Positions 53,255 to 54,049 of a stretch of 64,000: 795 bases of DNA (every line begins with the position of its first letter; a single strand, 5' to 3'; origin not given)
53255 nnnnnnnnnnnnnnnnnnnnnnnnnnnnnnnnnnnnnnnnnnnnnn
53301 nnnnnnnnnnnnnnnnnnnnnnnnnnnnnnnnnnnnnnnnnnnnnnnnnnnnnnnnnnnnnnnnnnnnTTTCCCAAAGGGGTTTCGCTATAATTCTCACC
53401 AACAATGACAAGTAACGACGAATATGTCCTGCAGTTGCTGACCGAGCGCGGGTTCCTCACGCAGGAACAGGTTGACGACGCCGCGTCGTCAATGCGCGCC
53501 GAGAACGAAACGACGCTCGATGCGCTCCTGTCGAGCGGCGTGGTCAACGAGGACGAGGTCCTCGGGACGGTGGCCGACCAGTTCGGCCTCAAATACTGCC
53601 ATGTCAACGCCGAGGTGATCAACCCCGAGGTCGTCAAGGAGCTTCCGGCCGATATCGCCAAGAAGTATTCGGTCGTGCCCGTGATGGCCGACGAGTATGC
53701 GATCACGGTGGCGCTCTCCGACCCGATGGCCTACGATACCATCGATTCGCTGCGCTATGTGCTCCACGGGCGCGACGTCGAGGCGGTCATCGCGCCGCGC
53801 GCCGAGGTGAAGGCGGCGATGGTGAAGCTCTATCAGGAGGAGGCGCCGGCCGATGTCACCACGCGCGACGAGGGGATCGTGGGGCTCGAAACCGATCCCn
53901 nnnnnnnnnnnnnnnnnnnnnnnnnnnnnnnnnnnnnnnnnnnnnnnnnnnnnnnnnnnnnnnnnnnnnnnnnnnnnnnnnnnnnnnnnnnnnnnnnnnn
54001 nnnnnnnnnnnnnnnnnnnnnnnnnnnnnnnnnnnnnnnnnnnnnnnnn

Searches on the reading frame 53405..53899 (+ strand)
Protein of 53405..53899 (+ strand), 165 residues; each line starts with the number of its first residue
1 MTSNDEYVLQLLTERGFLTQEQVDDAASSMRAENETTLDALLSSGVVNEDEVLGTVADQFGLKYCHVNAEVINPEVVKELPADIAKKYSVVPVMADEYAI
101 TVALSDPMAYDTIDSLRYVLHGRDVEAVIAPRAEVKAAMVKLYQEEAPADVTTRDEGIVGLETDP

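Call 5: search_solved_structures(query=window:53405-53875:+, max_evalue=10, show_alignments=5)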
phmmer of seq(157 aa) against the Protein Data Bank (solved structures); distinct sequences matched with E-value up to 10: 20.
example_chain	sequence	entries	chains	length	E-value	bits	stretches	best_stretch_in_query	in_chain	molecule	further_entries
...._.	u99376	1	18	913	2.7e-24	89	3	10-144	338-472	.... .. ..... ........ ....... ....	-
6olj_C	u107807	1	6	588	2.3e-15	60.2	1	10-150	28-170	Type IV pilus biogenesis ATPase PilB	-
5tsg_B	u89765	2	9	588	2.4e-15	60.1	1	10-150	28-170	Type IV pilus biogenesis ATPase PilB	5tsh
5zfr_A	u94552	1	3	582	1.4e-14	57.6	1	10-151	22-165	Type IV pilus biogenesis ATPase PilB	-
3jc8_Ba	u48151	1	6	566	1.9e-12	50.7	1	11-149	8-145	Type IV-A pilus assembly ATPase PilB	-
6ejf_G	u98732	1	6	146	6.8e-10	42.4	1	10-144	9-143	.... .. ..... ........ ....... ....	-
9g1w_A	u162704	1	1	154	7.5e-09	39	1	4-134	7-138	Type IV pilus assembly ATPase PilB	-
5htl_A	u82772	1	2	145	5.8e-06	29.7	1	10-135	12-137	MSHA biogenesis protein MshE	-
8pe0_A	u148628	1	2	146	0.0018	21.6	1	8-114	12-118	c-di-GMP binding domain of the ATPase enzyme PilF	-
6ejf_J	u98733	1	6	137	0.0021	21.4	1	9-114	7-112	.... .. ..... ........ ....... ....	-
8pdk_A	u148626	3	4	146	0.0022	21.3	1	9-114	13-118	c-di-GMP binding domain of the ATPase enzyme PilF | ATP-binding motif-containing protein pilF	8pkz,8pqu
8pfa_A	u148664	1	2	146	0.0023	21.3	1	9-114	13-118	c-di-GMP binding domain of the ATPase enzyme PilF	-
9gl5_A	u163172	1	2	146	0.0035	20.6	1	9-114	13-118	ATP-binding motif-containing protein pilF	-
9glg_A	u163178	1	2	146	0.006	19.9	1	9-114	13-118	ATP-binding motif-containing protein pilF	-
8etq_A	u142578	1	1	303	0.3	14.4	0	111-153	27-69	k-cTRP5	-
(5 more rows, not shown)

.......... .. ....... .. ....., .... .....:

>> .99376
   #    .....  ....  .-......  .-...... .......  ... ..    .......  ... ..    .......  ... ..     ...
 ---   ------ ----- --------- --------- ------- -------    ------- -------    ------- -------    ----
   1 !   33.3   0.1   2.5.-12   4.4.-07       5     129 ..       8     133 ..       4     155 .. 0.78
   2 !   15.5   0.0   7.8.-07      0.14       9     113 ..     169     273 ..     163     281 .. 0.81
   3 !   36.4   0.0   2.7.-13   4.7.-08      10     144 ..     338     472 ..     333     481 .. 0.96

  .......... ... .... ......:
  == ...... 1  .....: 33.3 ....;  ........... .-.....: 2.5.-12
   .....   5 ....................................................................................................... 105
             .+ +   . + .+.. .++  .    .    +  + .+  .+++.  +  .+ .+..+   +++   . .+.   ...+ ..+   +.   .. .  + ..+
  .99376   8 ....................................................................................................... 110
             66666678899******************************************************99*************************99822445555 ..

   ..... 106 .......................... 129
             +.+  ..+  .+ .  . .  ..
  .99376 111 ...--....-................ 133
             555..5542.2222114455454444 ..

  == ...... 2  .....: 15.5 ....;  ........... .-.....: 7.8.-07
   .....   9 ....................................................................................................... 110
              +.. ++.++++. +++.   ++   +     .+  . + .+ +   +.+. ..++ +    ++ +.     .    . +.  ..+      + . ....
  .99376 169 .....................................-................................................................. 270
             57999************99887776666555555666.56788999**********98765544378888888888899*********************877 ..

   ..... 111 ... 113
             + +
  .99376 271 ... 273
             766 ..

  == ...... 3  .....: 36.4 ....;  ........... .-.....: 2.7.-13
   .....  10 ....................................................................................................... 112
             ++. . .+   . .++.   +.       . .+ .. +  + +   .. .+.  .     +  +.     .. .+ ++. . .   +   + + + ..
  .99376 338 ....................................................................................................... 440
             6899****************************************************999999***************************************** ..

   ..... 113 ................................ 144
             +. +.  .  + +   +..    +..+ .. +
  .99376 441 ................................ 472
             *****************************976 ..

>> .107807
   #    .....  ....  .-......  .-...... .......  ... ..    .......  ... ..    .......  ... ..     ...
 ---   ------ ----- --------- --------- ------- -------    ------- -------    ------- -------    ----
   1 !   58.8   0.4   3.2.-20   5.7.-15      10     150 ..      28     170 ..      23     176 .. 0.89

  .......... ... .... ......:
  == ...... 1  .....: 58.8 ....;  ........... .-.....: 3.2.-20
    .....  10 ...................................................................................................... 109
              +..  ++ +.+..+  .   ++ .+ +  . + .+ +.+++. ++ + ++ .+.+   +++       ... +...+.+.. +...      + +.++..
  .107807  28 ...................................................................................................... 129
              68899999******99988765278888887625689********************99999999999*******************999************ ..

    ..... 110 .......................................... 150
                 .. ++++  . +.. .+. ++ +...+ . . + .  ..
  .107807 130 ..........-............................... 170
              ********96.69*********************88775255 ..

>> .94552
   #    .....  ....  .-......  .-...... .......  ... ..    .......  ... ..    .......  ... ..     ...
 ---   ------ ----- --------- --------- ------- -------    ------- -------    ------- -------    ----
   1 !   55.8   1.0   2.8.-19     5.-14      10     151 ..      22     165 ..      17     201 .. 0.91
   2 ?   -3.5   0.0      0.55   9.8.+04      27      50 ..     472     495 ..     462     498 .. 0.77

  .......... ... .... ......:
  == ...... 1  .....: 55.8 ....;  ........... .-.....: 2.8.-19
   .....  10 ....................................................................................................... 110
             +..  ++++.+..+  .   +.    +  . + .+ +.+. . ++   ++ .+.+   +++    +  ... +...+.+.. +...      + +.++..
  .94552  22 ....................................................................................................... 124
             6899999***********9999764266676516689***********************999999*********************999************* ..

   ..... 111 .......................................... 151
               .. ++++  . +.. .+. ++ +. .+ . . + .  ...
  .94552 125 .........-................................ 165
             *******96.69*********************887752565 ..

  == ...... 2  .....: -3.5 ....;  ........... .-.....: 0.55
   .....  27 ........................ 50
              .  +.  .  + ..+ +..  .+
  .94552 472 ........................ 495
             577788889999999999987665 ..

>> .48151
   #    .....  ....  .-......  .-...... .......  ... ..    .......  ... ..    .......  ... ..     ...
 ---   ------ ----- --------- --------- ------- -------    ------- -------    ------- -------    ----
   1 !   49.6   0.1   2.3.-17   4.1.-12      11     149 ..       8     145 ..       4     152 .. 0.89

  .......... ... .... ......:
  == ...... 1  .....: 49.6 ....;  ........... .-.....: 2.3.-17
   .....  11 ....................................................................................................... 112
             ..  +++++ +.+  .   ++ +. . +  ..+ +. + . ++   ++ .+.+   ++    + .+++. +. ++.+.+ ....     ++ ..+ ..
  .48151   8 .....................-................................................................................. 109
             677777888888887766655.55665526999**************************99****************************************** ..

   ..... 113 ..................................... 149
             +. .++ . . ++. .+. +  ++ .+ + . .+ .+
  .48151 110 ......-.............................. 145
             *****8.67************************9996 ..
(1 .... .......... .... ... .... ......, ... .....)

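Call 24: find_homologous_proteins(query=window:53405-53899:+, max_evalue=0.001)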
Query window:53405-53899:+ (165 aa): 75 proteins with E <= 0.001 among 208 candidates.
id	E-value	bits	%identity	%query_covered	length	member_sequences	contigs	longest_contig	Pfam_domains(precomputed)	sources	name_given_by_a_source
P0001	8.8e-71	255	74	98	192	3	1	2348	PF05157.21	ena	-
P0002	1.6e-69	251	77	93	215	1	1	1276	PF05157.21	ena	-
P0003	1.6e-69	251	75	98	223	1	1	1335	PF05157.21,PF00437.27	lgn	-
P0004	5.6e-68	246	77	92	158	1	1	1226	PF05157.21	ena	-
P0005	1.2e-67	244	73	98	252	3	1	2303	PF05157.21,PF00437.27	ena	-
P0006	3.7e-67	243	75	93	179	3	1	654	PF05157.21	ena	-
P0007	1.6e-65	238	70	97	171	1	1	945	PF05157.21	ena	-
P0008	1.2e-64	235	81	81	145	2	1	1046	PF05157.21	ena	-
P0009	7.1e-64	232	82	79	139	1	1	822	PF05157.21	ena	-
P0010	1.1e-63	232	69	98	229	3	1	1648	PF05157.21,PF00437.27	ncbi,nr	ncbi:MAG: hypothetical protein IIT98_05110, partial [Kiritimatiellae bacterium]|nr:hypothetical prot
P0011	2.2e-61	224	69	95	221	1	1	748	PF05157.21,PF00437.27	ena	-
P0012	4.1e-61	223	73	87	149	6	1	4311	PF05157.21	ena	-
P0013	4.7e-61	223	68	92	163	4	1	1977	PF05157.21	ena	-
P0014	5.5e-61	223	71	95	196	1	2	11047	PF05157.21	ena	-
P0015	5.9e-60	219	68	95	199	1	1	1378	PF05157.21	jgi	-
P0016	1.4e-59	218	67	95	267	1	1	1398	PF05157.21,PF00437.27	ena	-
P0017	2.2e-59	218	67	94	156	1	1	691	PF05157.21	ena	-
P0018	2.5e-59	217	68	94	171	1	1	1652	PF05157.21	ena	-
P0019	6.0e-59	216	67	95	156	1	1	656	PF05157.21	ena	-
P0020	7.9e-59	216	67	95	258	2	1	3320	PF05157.21,PF00437.27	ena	-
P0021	2.3e-58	214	66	93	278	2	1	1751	PF05157.21,PF00437.27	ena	-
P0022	2.6e-58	214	71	84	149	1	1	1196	PF05157.21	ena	-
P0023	3.1e-58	214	78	77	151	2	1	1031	PF05157.21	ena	-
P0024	5.4e-58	213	65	99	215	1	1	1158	PF05157.21,PF00437.27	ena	-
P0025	8.7e-58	212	65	95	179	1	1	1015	PF05157.21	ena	-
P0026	2.8e-57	211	65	95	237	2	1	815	PF05157.21,PF00437.27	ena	-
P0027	6.8e-57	210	69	87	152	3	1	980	PF05157.21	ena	-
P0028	2.3e-56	208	65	89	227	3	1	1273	PF05157.21,PF00437.27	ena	-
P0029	2.3e-55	205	65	89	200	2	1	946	PF05157.21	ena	-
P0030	1.6e-53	199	62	89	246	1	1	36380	PF05157.21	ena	-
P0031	5.3e-53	197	60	99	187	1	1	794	PF05157.21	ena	-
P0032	9.0e-53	196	73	78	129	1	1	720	PF05157.21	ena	-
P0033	1.5e-52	196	58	97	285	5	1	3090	PF05157.21,PF00437.27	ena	-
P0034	2.0e-52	195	58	99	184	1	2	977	PF05157.21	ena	-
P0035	7.6e-52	193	61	94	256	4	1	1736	PF05157.21,PF00437.27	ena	-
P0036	1.1e-51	193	64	87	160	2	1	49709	PF05157.21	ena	-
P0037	1.7e-51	192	69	81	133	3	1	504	PF05157.21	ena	-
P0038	3.3e-51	191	62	93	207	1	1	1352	PF05157.21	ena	-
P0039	5.0e-51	191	59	95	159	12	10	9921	PF05157.21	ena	-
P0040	2.0e-50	189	62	87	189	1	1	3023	PF05157.21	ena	-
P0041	4.5e-50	187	59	95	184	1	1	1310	PF05157.21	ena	-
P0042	3.3e-49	185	71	75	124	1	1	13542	PF05157.21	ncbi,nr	ncbi:MAG: hypothetical protein PUJ80_05890, partial [Verrucomicrobiota bacterium]|nr:hypothetical pr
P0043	2.6e-48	182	72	71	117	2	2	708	PF05157.21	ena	-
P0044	6.5e-48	180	61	84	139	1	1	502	PF05157.21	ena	-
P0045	8.8e-47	177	61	88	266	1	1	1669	PF05157.21,PF00437.27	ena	-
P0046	1.8e-45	172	61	88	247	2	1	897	PF05157.21,PF00437.27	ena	-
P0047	1.9e-45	172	71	70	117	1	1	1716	PF05157.21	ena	-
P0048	4.1e-45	171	75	68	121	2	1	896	PF05157.21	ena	-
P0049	5.0e-45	171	53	99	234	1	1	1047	PF05157.21,PF00437.27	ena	-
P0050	7.2e-45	171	57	88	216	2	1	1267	PF05157.21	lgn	-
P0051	2.1e-44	169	70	71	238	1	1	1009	PF05157.21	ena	-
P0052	5.2e-44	168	74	64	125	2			PF05157.21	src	-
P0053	6.5e-44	167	60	84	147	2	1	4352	PF05157.21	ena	-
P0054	8.1e-44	167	67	74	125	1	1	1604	PF05157.21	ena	-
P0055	1.2e-43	167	60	77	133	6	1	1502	PF05157.21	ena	-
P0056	1.5e-41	160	63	73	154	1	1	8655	PF05157.21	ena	-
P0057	2.3e-41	159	71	65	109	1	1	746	PF05157.21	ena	-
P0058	1.7e-40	156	55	88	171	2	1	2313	PF05157.21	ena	-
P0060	5.7e-38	148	67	66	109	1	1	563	PF05157.21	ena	-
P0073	1.2e-26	111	70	53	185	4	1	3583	PF05157.21,PF00437.27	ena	-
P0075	1.9e-11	62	31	87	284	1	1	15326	PF05157.21,PF00437.27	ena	-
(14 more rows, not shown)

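Call 32: predict_structure(alignment_id=A1)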
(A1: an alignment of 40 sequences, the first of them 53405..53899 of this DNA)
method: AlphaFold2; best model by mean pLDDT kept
length: 165 residues; sequences in the alignment: 40
mean_pLDDT: 90.3   pTM: 0.76
mean pLDDT of the five models: 90.3, 88.0, 87.8, 86.7, 86.7
residues with pLDDT >= 90: 128; 70-90: 21; 50-70: 15; < 50: 1
segments of 3 or more residues with pLDDT < 50: none
pLDDT, mean of each block of 10 residues (from residue 1): 84 97 92 89 95 95 96 96 96 97 92 95 95 96 81 65 56
secondary structure, 60 per line:
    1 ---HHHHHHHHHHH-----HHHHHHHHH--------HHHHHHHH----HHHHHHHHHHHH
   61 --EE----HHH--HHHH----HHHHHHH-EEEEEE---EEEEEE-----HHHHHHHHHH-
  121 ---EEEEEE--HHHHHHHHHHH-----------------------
elements in order: H4-14 H20-28 H37-44 H49-60 H74-77 H82-88 E90-95 E99-104 H110-119 E124-129 H132-142

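Call 36: fold_search(model_id=the predicted structure, library=pdb)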
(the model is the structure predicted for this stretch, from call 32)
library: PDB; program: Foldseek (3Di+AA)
matches with E <= 10: 139; with E <= 0.001: 20
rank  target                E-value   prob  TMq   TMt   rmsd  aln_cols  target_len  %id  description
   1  5htl_A                4.9e-09  1.00  0.62  0.71   3.6       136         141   23  Structure of MshE with cdg (released 2016-10-05)
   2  5htl_B                9.6e-09  1.00  0.66  0.76   3.2       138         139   22  Structure of MshE with cdg (released 2016-10-05)
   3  8pe0_A                3.2e-08  1.00  0.62  0.71   3.5       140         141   21  X-ray structure of the Thermus thermophilus K167L mutant of the PilF-GSPIIB domain in the c-di-GMP bound state (released 2024-06-26)
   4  9gl5_A                3.4e-08  1.00  0.62  0.73   3.5       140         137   21  X-ray structure of the Thermus thermophilus Q190E mutant of the PilF-GSPIIB domain in the c-di-GMP bound state (released 2025-06-25)
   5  8pdk_B                3.8e-08  1.00  0.64  0.74   3.4       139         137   20  X-ray structure of the Thermus thermophilus PilF-GSPIIB domain in the c-di-GMP bound state (released 2024-06-26)
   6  8pdk_A                3.8e-08  1.00  0.62  0.72   3.5       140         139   21  X-ray structure of the Thermus thermophilus PilF-GSPIIB domain in the c-di-GMP bound state (released 2024-06-26)
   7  8pfa_A                4.6e-08  1.00  0.63  0.73   3.5       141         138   20  X-ray structure of the Thermus thermophilus K167R mutant of the PilF-GSPIIB domain in the c-di-GMP bound state (released 2024-06-26)
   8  9glg_B                5.2e-08  1.00  0.63  0.73   3.4       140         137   20  X-ray structure of the Thermus thermophilus Q218E mutant of the PilF-GSPIIB domain in the c-di-GMP bound state (released 2025-06-25)
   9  9glg_A                8.4e-08  1.00  0.62  0.72   3.5       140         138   20  X-ray structure of the Thermus thermophilus Q218E mutant of the PilF-GSPIIB domain in the c-di-GMP bound state (released 2025-06-25)
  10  9g1w_MODEL_1_A        8.9e-08  1.00  0.55  0.58   5.3       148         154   25  NMR solution structure of the Thermus thermophilus PilF-GSPIIA domain (released 2025-05-21)
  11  8pfa_B                1.4e-07  1.00  0.64  0.74   3.4       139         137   20  X-ray structure of the Thermus thermophilus K167R mutant of the PilF-GSPIIB domain in the c-di-GMP bound state (released 2024-06-26)
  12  6ejf_G                1.6e-07  1.00  0.53  0.58   4.8       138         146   24  Thermus thermophilus PilF ATPase (apoprotein form) (released 2018-08-01)
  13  7lkm_A                4.5e-07  1.00  0.54  0.59   4.8       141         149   13  The PilB(N-terminal_P70S mutant)-PilZ complex of the Type IV pilus from Xanthomonas citri (released 2021-08-11)
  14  8pkz_MODEL_1_A        5.8e-07  1.00  0.62  0.68   5.4       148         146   20  NMR solution structure of PilF-GSPIIB in the c-di-GMP bound state (released 2024-07-10)
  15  2d27                  1.7e-06  1.00  0.44  0.48  12.4       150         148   21  Structure of the N-terminal domain of XpsE (crystal form I4122) (released 2005-09-20)
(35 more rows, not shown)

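Call 62: search_protein_representatives(protein=window:53405-53854:+)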
Query: 150 residues. Proteins with E-value up to 0.001 (for the whole library): 7472; up to 1e-10: 551; up to 1e-30: 17. The best 150 are listed.
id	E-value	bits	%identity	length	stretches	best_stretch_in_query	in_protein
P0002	9.7e-69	245.8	78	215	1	1-150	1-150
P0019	1.5e-57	209.5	68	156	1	1-145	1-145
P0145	2.3e-48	179.8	57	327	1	1-148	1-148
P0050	1.8e-45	170.5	58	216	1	1-145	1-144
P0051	4.3e-45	169.3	70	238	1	1-117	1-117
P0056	3.1e-42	160.0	63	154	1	1-121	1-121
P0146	2.3e-41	157.2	54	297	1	1-144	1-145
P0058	5.7e-41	155.9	56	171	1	1-146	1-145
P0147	8.3e-38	145.7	23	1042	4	9-148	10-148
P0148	2.6e-37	144.1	36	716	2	4-143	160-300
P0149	6.7e-37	142.7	51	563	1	1-147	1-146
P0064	5.9e-36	139.7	79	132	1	1-84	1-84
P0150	1.3e-33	132.1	50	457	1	1-148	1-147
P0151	9.8e-33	129.3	27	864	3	23-148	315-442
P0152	4.5e-32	127.1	19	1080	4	10-144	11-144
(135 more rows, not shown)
